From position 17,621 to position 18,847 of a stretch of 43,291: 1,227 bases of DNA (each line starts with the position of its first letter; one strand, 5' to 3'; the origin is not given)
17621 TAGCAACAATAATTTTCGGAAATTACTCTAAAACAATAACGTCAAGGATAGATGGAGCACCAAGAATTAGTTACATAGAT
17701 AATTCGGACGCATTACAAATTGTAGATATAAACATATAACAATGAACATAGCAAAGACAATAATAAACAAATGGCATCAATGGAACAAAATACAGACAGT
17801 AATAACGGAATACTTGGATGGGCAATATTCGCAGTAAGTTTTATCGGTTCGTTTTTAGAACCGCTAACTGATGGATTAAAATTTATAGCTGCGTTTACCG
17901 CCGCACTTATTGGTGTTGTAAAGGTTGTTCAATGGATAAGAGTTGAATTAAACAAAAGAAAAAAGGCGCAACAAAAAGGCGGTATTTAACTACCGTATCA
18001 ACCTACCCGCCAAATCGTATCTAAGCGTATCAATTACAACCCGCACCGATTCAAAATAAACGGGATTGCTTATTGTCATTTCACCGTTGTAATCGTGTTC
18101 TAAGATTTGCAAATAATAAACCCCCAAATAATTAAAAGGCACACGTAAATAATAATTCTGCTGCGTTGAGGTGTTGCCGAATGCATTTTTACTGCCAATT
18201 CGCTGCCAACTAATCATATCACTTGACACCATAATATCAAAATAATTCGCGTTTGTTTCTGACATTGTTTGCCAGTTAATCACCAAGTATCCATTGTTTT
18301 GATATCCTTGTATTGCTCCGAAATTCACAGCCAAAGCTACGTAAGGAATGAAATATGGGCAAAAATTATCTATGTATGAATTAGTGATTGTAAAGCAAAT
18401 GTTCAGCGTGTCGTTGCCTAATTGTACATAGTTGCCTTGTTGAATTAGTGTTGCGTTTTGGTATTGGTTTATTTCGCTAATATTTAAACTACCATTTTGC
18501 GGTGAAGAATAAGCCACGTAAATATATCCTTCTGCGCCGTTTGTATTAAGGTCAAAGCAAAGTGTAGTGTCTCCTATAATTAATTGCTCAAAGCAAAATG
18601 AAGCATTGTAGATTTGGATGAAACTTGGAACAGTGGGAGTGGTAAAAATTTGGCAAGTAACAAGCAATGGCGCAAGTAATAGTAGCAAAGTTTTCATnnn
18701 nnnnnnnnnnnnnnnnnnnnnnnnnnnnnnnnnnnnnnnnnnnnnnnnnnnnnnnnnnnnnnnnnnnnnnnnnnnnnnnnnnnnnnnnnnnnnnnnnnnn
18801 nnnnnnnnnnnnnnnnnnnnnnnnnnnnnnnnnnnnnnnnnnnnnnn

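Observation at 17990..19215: Phage-encoded cargo for the host type IX secretion system, with its own near-leaderless promoter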

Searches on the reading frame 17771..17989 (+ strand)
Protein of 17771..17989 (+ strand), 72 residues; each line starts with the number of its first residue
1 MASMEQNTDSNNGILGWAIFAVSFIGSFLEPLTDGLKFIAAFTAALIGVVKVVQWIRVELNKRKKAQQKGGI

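Call 16: search_protein_families(library=phrogs, proteins=[window:17771-17989:+], max_evalue=0.001)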
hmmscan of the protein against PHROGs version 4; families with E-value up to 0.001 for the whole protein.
window:17771-17989:+ (72 aa): 0 families

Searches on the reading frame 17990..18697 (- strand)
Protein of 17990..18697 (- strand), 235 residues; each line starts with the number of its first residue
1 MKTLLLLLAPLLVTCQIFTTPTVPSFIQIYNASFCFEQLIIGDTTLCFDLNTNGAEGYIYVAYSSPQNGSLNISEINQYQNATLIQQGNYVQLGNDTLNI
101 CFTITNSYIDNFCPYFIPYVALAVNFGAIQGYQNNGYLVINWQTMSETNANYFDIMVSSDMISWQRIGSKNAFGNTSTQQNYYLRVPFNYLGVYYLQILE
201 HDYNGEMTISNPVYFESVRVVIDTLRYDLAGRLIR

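Call 3: search_protein_families(library=pfam, proteins=[window:17993-18697:-], max_evalue=10)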
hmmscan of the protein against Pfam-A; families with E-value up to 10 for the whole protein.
seq(235 aa): 1 family
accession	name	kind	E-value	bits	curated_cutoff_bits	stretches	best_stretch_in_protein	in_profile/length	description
PF04930.20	FUN14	-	0.21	12.4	22.5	1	120-152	24-56/92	FUN14 family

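Call 4: search_protein_families(library=ncbifam, proteins=[window:17993-18697:-], max_evalue=10)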
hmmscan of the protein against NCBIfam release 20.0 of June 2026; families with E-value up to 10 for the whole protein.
seq(235 aa): 0 families

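Call 16: search_protein_families(library=phrogs, proteins=[window:17990-18697:-], max_evalue=0.001)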
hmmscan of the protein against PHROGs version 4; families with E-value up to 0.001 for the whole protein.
window:17990-18697:- (235 aa): 0 families

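Call 27: find_homologous_proteins(query=window:17993-18697:-, max_evalue=0.001)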
Query seq(235 aa) (235 aa): 12 proteins with E <= 0.001 among 210 candidates.
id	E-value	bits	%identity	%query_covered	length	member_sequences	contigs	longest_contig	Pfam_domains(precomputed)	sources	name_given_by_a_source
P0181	3.1e-147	506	97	100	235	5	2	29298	-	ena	-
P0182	7.1e-114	397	73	99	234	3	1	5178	-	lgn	-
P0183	1.2e-112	393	71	100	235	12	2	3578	-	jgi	jgi:hypothetical protein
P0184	8.1e-105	368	68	100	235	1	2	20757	-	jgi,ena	jgi:hypothetical protein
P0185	2.7e-104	366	67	100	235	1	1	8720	-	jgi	jgi:hypothetical protein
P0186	4.2e-103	362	67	100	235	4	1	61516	-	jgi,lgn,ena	jgi:hypothetical protein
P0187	5.8e-103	362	67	100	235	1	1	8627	-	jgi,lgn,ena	jgi:hypothetical protein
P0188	4.6e-98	346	65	100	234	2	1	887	-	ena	-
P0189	2.3e-97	343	65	95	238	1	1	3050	-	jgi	-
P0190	3.6e-97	343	65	100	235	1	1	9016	-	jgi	-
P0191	4.9e-97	342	65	100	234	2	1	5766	-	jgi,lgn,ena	jgi:hypothetical protein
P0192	1.1e-57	214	51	91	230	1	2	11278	-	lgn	-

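Call 39: predict_structure(alignment_id=A2)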
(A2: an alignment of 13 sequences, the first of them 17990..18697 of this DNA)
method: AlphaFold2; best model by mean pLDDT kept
length: 235 residues; sequences in the alignment: 13
mean_pLDDT: 71.8   pTM: 0.44
mean pLDDT of the five models: 71.8, 69.7, 69.0, 68.9, 61.3
residues with pLDDT >= 90: 22; 70-90: 134; 50-70: 36; < 50: 43
segments of 3 or more residues with pLDDT < 50: 1-32, 121-124, 220-224
pLDDT, mean of each block of 10 residues (from residue 1): 39 31 34 69 88 76 80 89 87 77 88 72 63 86 69 84 84 67 88 85 72 73 54 62
secondary structure, 60 per line:
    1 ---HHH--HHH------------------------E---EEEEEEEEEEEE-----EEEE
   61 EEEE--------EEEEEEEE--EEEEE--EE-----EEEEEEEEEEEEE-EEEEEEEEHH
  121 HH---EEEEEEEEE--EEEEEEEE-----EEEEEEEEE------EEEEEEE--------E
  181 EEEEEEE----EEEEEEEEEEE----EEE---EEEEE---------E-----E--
elements in order: E40-51 E57-64 E73-80 E83-87 E97-109 E111-118 H119-122 E126-134 E137-144 E150-158 E165-171 E180-187 E192-202 E207-209 E213-217

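Call 46: fold_search(model_id=the predicted structure, library=pdb)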
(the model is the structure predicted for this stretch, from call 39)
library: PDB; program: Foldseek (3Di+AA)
matches with E <= 10: 1639; with E <= 0.001: 41
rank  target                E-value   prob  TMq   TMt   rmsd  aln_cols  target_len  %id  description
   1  7xyr                  4.7e-06  1.00  0.34  0.16  10.1       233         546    8  Cystal Structure of Beta-glucuronidase from Bacteroides thetaiotaomicron (released 2023-07-05)
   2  5c70_B                6.1e-06  1.00  0.29  0.14  10.7       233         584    9  The structure of Aspergillus oryzae beta-glucuronidase (released 2016-06-15)
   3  6tte_A                7.9e-06  1.00  0.31  0.09  12.5       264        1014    9  Beta-galactosidase in complex with PETG (released 2020-01-15)
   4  8u01                  2.0e-05  1.00  0.32  0.10  15.1       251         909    8  Crystal Structure of the Glycoside Hydrolase Family 2 TIM Barrel-domain Containing Protein from Phocaeicola plebeius (released 2023-09-27)
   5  9npf_A                3.3e-05  1.00  0.31  0.12  11.7       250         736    8  Crystal structure of the inactive conformation of a glycoside hydrolase (CapGH2b) from the GH2 family in the space gro (released 2025-11-12)
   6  8jmw_A                3.3e-05  1.00  0.32  0.16  14.6       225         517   12  Fibril form of serine peptidase Vpr (released 2023-12-06)
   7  5c70_A                3.9e-05  1.00  0.30  0.14  10.1       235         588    9  The structure of Aspergillus oryzae beta-glucuronidase (released 2016-06-15)
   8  9np8                  4.3e-05  1.00  0.31  0.12  11.9       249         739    8  Crystal structure of the inactive conformation of a glycoside hydrolase (CapGH2b) from the GH2 family in the space group (released 2025-11-12)
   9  9npf_F                5.0e-05  1.00  0.31  0.12  11.7       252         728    8  Crystal structure of the inactive conformation of a glycoside hydrolase (CapGH2b) from the GH2 family in the space gro (released 2025-11-12)
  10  3cmg                  5.0e-05  1.00  0.29  0.12  11.6       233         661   10  Crystal structure of putative beta-galactosidase from Bacteroides fragilis (released 2008-04-29)
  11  9npc_A                8.5e-05  1.00  0.31  0.12  12.1       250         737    8  Crystal structure of the inactive conformation of a glycoside hydrolase (CapGH2b) from the GH2 family in the space gro (released 2025-11-12)
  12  9nfe_A                9.9e-05  1.00  0.31  0.11  11.8       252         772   10  Active conformation of a redox-regulated glycoside hydrolase (CapGH2b) from the GH2 family (released 2025-11-12)
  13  9npd_A                1.3e-04  1.00  0.28  0.11  12.0       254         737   10  Crystal structure of the inactive conformation of a glycoside hydrolase (CapGH2b - E553Q Mutant) from the GH2 family i (released 2025-11-12)
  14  9npe_D                1.5e-04  1.00  0.30  0.11  12.2       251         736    8  Crystal structure of the inactive conformation of a glycoside hydrolase (CapGH2b) from the GH2 family in the space gro (released 2025-11-12)
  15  9npl_D                1.7e-04  1.00  0.31  0.12  12.0       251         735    8  Crystal structure of the inactive conformation of a glycoside hydrolase (CapGH2b - E553Q Mutant) from the GH2 family i (released 2025-11-12)
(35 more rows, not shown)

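Call 59: find_homologous_proteins(query=A2, max_evalue=0.001)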
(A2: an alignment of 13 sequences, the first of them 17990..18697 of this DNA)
Query A2 (13 sequences) (235 aa, profile of the alignment): 61 proteins with E <= 0.001 among 4135 candidates.
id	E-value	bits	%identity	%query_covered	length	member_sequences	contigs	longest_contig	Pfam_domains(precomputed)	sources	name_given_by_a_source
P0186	6.2e-135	466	67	100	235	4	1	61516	-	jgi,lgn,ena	jgi:hypothetical protein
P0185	1.9e-134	464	67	100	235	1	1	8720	-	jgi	jgi:hypothetical protein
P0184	1.9e-134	464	68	100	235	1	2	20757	-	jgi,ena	jgi:hypothetical protein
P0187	1.9e-133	461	67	100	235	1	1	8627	-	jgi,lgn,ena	jgi:hypothetical protein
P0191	1.6e-132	458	65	100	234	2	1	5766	-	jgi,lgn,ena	jgi:hypothetical protein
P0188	3.4e-132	457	65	100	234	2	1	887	-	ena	-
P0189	3.8e-129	447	65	95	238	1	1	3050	-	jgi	-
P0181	2.3e-127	441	97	100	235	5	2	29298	-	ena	-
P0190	7.7e-126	436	65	100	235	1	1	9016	-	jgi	-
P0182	6.7e-124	430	73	99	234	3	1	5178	-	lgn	-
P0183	1.5e-122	426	71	100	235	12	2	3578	-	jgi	jgi:hypothetical protein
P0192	2.2e-95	337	51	91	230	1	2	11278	-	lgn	-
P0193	2.3e-51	192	40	90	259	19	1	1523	-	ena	-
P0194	9.7e-50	187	38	91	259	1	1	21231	-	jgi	jgi:hypothetical protein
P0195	1.5e-48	183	39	91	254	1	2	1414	-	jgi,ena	jgi:hypothetical protein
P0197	2.1e-48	183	38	97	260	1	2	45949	-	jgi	jgi:hypothetical protein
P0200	2.6e-39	153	31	90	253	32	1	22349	-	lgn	-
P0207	9.9e-37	145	36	89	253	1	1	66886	-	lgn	-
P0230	5.8e-31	126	31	99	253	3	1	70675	-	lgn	-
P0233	1.0e-28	118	33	91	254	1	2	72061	-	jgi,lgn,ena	-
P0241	4.8e-5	41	26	46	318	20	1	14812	PF18962.8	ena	-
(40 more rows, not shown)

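Call 61: find_encoding_contigs(protein=P0197, flank=5000, max_places=1)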
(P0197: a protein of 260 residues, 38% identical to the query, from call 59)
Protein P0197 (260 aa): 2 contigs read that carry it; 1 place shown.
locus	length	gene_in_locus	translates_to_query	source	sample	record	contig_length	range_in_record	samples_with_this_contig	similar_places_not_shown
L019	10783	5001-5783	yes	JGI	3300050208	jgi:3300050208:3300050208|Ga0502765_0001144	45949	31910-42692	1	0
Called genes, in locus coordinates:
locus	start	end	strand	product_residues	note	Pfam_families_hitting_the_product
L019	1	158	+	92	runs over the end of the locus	-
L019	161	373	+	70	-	-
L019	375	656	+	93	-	-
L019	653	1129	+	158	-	-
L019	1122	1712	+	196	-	-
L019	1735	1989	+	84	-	-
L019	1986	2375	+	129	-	-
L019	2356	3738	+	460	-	PF18911:PKD_4, PF00801:PKD (weak)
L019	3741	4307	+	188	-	-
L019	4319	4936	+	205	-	PF13585:CHU_C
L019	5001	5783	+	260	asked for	-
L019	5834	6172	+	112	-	-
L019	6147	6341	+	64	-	-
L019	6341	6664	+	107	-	-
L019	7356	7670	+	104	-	-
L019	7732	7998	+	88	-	-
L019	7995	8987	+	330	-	-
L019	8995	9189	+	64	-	-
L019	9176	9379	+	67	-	-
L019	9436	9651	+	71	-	-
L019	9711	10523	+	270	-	PF06745:ATPase (weak), PF13481:AAA_25 (faint)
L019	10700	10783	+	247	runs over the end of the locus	PF06067:DUF932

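Call 62: find_encoding_contigs(protein=P0233, flank=5000, max_places=1)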
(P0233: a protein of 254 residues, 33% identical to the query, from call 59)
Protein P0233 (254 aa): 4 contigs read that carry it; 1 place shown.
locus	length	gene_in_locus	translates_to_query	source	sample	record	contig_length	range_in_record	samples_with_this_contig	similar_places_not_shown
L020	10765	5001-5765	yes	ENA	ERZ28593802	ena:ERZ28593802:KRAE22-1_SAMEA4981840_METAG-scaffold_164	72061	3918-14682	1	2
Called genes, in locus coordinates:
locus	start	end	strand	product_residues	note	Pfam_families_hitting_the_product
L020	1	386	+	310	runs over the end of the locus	PF16473:Rv2179c-like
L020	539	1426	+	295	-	-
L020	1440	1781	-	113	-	-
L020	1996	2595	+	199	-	-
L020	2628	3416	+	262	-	PF01507:PAPS_reduct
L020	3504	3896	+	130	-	PF27050:Phage_P22_Y8K6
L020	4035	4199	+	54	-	-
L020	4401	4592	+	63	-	-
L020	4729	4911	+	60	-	-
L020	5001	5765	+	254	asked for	-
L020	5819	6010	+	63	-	-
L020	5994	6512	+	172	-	-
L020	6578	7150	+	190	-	-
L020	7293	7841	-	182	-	-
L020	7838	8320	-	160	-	PF02557:VanY (weak), PF13539:Peptidase_M15_4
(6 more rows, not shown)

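Call 63: find_encoding_contigs(protein=P0230, flank=5000, max_places=1)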
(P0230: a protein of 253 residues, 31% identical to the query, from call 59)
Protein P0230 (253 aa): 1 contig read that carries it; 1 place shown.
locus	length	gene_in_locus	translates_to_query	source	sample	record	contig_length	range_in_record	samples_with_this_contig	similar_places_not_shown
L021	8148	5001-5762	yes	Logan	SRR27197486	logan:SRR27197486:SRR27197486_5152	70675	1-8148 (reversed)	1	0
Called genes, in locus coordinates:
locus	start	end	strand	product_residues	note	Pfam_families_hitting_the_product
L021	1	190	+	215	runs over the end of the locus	-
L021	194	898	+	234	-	-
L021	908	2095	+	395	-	-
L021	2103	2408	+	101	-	-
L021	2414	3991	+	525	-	-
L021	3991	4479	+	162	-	-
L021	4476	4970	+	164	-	PF00959:Phage_lysozyme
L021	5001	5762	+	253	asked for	-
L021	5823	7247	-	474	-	PF00145:DNA_methylase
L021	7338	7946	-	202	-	PF16473:Rv2179c-like (faint)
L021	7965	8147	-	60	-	?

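Call 68: search_protein_families(library=pfam, alignment_id=A3, max_evalue=0.1)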
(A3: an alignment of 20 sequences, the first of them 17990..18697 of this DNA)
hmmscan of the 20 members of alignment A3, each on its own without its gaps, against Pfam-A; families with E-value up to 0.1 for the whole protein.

A. member 1, window:17990-18697:- (235 aa): 0 families

B. families by the number of members that match (of 20 scanned): 10 families
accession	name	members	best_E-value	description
PF22633.2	F5_F8_type_C_2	9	8.5e-06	NedA-like, galactose-binding domain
PF00754.31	F5_F8_type_C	6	2.2e-05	F5/8 type C domain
PF16656.11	Pur_ac_phosph_N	3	0.0046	Purple acid Phosphatase, N-terminal domain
PF13163.11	DUF3999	2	0.053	Protein of unknown function (DUF3999)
PF18962.6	Por_Secre_tail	1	3.3e-09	Secretion system C-terminal sorting domain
PF22184.2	CBM_56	1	0.0055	Carbohydrate binding module family 56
PF24137.2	DA_N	1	0.039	Diels-Alderase N-terminal domain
PF16710.10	CTXphi_pIII-N1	1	0.062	N-terminal N1 domain of Vibrio phage CTXphi pIII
PF05593.20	RHS_repeat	1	0.065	RHS Repeat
PF13414.12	TPR_11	1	0.083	TPR repeat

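Call 87: find_encoding_contigs(protein=P0207, flank=4000, max_places=1)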
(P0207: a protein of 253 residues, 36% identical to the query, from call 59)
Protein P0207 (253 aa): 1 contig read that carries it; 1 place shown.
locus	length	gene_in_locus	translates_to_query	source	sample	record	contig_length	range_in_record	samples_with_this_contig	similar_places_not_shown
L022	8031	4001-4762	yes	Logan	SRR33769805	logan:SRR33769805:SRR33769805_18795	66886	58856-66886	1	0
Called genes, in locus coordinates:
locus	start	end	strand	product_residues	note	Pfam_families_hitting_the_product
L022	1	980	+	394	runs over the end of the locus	-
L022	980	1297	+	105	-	-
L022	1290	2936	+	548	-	PF19264:DUF5907 (weak)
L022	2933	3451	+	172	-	-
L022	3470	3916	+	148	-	PF00877:NLPC_P60 (weak), PF05257:CHAP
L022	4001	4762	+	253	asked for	-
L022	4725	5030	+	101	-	-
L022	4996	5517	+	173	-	-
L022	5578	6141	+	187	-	-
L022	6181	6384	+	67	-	-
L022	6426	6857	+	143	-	-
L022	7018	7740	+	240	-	-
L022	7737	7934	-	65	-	-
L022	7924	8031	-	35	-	?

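Call 88: find_encoding_contigs(protein=P0194, flank=4000, max_places=1)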
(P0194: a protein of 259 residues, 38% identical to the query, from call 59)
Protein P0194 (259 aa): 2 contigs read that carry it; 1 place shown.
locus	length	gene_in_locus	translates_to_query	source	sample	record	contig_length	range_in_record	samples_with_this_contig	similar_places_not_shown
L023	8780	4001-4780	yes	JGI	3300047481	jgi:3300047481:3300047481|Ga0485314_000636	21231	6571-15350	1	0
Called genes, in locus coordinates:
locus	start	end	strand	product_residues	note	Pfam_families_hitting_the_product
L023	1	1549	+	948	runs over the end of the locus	-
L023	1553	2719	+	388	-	-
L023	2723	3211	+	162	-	-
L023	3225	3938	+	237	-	-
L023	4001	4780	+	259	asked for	-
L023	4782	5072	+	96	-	-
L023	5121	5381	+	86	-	-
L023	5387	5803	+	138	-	-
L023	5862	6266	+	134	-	-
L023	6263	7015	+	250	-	PF07514:TraI_2 (faint)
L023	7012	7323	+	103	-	-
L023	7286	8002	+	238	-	-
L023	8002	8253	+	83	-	-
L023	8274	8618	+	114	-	-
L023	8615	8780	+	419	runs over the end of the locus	-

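Call 89: find_encoding_contigs(protein=P0200, flank=4000, max_places=1)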
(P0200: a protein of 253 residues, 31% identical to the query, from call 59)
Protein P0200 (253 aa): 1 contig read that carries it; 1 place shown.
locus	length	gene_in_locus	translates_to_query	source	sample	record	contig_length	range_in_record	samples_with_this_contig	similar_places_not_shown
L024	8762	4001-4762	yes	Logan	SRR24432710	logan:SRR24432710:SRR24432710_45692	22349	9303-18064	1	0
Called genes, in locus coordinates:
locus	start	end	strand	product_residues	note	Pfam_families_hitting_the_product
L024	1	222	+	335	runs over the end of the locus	-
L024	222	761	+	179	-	-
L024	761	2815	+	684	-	-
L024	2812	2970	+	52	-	-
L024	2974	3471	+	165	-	-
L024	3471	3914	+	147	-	PF00877:NLPC_P60 (weak), PF05257:CHAP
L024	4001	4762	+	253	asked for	-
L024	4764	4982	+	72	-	-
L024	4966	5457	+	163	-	-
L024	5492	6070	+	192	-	PF00512:HisKA (weak)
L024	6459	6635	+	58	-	-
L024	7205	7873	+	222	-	PF17338:GP88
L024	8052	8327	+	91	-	-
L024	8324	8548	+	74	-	-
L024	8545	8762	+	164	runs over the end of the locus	-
